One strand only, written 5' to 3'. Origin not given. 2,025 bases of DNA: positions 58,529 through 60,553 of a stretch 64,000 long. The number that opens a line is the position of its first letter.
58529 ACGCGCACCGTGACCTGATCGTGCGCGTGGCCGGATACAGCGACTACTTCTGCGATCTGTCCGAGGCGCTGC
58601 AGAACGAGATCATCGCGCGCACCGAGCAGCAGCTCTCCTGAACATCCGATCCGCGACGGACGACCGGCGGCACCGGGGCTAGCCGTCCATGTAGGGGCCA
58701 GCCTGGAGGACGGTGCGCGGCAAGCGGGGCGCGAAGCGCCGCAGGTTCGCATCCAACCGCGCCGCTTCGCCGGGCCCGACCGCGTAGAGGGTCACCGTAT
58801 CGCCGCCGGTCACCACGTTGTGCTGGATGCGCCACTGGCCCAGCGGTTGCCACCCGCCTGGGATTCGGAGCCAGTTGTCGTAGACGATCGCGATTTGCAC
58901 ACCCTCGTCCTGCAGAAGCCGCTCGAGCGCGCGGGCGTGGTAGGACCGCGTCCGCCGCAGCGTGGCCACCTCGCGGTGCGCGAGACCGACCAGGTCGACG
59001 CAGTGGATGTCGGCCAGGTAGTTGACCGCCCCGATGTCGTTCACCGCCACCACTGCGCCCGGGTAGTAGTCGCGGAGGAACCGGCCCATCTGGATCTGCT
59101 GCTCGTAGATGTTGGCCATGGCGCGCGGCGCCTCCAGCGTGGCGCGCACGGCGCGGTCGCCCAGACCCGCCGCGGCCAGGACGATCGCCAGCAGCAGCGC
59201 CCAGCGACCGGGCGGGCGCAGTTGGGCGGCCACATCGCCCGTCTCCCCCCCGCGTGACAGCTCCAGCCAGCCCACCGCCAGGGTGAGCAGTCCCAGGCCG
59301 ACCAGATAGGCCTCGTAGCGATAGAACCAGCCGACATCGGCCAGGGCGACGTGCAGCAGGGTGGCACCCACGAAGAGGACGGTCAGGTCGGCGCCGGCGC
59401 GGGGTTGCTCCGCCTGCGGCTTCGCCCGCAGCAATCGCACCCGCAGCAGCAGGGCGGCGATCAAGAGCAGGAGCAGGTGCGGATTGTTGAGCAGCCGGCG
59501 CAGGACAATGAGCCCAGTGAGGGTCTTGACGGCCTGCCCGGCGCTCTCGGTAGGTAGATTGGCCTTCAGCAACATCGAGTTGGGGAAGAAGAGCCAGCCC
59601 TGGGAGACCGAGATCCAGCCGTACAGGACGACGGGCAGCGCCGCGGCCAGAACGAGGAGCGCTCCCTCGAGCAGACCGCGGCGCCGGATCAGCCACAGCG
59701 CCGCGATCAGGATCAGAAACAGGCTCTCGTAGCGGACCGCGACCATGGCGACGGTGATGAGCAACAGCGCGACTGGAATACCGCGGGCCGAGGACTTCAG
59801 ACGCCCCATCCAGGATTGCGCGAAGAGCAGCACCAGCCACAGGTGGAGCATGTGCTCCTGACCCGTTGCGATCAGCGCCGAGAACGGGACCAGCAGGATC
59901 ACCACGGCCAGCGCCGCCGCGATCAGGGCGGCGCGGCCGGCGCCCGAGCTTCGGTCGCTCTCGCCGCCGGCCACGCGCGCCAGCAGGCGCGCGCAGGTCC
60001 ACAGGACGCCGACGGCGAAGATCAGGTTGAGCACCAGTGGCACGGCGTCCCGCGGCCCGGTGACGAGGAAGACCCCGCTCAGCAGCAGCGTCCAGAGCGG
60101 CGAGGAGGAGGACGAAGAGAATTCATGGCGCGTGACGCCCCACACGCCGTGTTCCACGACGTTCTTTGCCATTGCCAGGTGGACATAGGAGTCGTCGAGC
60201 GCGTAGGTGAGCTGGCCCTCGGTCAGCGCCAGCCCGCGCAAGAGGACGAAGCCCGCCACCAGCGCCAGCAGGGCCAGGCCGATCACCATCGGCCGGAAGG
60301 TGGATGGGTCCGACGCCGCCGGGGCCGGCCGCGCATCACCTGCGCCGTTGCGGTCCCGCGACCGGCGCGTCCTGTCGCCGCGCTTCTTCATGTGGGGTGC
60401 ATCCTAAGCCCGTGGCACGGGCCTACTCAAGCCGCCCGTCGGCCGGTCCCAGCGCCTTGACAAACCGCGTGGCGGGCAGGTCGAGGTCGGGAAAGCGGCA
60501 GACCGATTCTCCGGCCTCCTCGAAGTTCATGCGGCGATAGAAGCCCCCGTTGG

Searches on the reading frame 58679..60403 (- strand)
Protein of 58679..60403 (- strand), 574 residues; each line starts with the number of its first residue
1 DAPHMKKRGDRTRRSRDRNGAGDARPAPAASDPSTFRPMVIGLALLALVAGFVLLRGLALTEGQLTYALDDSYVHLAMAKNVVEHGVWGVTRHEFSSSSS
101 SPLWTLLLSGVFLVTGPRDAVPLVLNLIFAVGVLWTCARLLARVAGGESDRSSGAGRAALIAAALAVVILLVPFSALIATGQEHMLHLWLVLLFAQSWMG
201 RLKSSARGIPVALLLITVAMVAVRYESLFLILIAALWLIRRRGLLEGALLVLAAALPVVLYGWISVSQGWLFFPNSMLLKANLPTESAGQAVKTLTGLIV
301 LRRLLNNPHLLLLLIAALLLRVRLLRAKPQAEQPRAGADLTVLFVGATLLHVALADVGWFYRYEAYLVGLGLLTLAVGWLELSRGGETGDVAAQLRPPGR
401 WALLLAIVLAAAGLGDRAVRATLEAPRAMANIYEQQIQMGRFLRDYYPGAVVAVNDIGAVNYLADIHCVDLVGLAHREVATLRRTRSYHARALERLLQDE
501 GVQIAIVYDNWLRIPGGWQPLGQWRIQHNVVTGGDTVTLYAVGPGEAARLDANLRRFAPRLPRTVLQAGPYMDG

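Call 87: search_protein_families(library=pfam, proteins=[window:58679-60403:-], max_evalue=0.0001)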
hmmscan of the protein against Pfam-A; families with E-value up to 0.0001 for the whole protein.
window:58679-60403:- (574 aa): 0 families

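Call 88: find_encoding_contigs(protein=window:58679-60391:-, flank=10000, max_places=2)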
Protein window:58679-60391:- (570 aa): 1 contig read that carries it; 1 place shown.
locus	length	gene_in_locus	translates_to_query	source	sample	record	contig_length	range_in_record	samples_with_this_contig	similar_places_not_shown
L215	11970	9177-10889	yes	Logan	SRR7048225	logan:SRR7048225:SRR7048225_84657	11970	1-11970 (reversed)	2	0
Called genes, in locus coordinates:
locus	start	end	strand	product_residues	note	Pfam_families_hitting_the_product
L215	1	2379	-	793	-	?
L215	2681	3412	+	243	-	PF00149:Metallophos, PF12850:Metallophos_2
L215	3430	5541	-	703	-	PF07676:PD40 (weak), PF26549:Tricorn_N, PF07676:PD40 (weak), PF02129:Peptidase_S15, PF05448:AXE1, PF01738:DLH, PF20434:BD-FAE, PF00326:Peptidase_S9, +4 more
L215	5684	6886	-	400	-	PF12897:Asp_aminotransf, PF00155:Aminotran_1_2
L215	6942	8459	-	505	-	PF00392:GntR, PF00155:Aminotran_1_2, PF12897:Asp_aminotransf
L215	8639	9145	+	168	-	PF00583:Acetyltransf_1, PF13673:Acetyltransf_10 (weak), PF13508:Acetyltransf_7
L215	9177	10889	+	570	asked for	-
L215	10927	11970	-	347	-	?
